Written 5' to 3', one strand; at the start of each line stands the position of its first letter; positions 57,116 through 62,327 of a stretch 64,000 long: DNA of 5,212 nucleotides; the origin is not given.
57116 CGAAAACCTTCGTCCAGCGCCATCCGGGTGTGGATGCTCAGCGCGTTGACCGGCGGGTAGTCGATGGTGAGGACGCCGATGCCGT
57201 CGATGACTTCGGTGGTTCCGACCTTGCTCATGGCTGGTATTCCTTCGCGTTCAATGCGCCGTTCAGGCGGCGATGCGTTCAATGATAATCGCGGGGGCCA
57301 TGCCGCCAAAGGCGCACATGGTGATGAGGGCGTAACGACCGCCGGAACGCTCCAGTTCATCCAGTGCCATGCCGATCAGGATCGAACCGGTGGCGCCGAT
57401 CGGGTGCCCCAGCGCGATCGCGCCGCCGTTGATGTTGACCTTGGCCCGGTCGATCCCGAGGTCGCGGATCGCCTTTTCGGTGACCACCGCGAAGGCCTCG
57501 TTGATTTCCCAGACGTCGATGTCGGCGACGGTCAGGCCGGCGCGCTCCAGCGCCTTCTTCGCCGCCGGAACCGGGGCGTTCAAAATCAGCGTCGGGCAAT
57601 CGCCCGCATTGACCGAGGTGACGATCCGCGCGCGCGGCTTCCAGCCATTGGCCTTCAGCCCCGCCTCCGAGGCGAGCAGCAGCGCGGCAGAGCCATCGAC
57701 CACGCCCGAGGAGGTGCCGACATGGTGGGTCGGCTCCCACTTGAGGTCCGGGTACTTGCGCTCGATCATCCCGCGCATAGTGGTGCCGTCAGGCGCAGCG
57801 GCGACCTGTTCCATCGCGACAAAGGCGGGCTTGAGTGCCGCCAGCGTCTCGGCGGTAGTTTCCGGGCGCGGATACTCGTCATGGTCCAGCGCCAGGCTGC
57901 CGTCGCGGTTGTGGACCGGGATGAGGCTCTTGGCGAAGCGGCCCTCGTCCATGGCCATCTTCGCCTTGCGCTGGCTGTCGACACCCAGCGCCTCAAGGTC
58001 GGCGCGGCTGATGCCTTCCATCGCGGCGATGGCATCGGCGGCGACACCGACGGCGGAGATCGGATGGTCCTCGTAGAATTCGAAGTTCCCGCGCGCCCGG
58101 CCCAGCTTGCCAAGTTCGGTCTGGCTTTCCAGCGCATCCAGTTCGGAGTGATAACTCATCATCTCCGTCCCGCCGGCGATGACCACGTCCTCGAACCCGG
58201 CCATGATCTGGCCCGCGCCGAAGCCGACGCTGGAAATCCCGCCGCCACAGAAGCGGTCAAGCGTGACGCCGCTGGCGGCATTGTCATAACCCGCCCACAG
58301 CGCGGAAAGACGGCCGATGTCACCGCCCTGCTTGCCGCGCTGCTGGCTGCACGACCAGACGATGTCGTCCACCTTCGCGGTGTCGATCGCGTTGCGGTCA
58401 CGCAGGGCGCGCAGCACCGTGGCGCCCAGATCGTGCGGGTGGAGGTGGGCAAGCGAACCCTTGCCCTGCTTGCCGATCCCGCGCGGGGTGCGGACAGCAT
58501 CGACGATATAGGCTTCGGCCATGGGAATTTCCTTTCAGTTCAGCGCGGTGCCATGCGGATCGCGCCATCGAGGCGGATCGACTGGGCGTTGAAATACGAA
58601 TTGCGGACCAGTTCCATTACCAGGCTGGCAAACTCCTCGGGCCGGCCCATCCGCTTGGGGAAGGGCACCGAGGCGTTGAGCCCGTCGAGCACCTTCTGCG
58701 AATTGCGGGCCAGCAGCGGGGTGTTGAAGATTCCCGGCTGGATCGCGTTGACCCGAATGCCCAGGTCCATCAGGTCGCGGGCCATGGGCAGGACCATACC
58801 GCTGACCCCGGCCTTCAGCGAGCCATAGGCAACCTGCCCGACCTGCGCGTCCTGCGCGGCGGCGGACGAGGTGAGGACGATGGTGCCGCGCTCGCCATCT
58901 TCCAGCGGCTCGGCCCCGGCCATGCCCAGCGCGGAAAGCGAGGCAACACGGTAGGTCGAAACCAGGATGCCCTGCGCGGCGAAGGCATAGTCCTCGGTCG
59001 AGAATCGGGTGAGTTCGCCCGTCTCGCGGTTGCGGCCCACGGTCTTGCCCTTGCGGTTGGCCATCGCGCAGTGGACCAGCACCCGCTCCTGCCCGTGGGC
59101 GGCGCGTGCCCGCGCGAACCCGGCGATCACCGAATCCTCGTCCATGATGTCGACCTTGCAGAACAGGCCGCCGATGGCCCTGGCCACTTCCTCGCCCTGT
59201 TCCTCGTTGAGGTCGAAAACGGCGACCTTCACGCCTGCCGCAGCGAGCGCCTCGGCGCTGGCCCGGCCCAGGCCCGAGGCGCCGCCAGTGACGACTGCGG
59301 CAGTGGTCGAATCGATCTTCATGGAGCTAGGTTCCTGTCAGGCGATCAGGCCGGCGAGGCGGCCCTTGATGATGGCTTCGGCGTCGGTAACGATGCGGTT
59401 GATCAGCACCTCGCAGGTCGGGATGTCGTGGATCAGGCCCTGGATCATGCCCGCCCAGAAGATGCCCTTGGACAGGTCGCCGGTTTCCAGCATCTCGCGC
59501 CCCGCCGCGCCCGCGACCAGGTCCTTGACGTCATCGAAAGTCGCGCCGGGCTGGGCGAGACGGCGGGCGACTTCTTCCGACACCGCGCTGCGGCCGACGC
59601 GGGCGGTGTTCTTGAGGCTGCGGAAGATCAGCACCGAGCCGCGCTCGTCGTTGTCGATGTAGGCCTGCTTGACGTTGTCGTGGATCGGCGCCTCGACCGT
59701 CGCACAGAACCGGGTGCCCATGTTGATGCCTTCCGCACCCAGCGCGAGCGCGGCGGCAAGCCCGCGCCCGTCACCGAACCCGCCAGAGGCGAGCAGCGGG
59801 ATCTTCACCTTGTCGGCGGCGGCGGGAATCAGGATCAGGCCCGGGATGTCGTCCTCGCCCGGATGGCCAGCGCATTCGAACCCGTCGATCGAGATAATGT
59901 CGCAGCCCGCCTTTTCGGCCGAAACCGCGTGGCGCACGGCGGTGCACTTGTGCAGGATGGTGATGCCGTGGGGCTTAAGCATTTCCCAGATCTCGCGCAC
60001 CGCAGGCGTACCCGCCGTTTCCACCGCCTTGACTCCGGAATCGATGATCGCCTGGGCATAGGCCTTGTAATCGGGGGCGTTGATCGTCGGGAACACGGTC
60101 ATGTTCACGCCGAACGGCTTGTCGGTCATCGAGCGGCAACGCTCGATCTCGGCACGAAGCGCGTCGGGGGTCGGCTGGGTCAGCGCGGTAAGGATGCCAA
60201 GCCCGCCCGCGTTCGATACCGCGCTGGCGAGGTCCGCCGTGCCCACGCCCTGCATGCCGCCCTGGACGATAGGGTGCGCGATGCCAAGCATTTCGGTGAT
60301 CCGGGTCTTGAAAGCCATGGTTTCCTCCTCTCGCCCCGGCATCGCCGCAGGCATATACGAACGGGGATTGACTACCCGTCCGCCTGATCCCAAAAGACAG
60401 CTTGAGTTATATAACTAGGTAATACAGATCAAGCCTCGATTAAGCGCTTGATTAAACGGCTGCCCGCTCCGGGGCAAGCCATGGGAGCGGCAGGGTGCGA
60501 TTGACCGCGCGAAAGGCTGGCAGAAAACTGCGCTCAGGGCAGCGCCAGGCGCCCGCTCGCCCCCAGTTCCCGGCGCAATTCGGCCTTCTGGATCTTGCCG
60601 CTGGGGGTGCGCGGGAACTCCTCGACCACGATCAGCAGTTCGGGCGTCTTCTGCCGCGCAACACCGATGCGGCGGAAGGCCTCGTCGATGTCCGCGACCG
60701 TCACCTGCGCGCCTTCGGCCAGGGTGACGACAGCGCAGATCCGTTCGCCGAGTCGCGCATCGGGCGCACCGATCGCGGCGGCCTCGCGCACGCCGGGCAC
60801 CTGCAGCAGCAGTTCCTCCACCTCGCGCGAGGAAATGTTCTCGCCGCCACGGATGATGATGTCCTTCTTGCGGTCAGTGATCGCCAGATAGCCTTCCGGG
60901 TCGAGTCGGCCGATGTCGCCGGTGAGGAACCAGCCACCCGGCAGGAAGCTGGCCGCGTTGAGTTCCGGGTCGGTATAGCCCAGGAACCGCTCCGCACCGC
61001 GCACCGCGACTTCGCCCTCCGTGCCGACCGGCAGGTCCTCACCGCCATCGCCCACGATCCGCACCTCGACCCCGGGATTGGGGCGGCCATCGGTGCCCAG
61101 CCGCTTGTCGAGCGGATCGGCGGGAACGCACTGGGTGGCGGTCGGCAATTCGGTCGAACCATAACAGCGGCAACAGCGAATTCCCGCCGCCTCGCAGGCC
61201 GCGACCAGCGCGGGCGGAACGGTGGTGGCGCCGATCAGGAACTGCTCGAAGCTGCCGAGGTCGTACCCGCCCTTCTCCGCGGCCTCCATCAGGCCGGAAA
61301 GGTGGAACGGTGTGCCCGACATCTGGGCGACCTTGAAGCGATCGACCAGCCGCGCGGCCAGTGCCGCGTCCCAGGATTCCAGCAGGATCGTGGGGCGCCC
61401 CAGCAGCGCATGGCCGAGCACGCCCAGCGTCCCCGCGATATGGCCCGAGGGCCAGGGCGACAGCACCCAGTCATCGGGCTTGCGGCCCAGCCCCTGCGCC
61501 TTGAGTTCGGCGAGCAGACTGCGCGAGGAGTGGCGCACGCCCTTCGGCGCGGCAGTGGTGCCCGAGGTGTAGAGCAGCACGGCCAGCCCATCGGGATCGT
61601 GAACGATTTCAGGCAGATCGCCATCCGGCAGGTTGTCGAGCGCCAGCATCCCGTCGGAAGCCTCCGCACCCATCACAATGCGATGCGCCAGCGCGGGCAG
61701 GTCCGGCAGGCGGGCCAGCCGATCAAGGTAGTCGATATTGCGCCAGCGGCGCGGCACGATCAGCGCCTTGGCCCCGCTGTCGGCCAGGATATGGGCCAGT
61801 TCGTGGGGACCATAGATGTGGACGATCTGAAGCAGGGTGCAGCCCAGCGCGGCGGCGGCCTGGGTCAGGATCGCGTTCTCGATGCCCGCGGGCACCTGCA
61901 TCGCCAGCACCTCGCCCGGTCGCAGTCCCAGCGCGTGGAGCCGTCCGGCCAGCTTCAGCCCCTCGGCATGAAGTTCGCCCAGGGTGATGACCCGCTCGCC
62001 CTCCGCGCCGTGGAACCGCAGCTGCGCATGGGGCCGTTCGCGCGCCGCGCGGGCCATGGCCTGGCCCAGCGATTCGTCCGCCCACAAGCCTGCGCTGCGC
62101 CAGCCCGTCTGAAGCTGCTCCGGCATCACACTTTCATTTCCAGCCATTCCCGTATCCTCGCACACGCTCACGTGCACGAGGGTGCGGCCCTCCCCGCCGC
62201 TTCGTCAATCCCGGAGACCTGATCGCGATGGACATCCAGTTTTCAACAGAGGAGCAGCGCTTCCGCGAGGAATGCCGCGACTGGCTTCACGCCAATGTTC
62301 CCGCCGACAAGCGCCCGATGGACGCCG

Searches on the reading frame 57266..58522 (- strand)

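Call 44: search_protein_families(library=pfam, proteins=[window:57266-58522:-], max_evalue=0.00001)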
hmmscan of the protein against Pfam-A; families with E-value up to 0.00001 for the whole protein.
window:57266-58522:- (419 aa): 3 families
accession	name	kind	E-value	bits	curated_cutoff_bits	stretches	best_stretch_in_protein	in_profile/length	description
PF00108.29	Thiolase_N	-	1.3e-45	156.3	26.4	1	5-243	2-242/260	Thiolase, N-terminal domain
PF02803.24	Thiolase_C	-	2.3e-39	134.3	27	1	295-416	2-123/123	Thiolase, C-terminal domain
PF22691.2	Thiolase_C_1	-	1.2e-06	28.8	28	0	303-357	6-60/144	Thiolase C-terminal domain-like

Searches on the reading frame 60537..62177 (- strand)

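Call 44: search_protein_families(library=pfam, proteins=[window:60537-62177:-], max_evalue=0.00001)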
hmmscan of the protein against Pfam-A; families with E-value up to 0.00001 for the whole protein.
window:60537-62177:- (547 aa): 2 families
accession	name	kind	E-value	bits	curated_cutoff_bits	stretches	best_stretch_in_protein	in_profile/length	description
PF00501.34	AMP-binding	-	6.2e-61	206.7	29.9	1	44-401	4-383/384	AMP-binding enzyme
PF13193.12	AMP-binding_C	-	1.3e-13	52.1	24.5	1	452-528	1-76/76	AMP-binding enzyme C-terminal domain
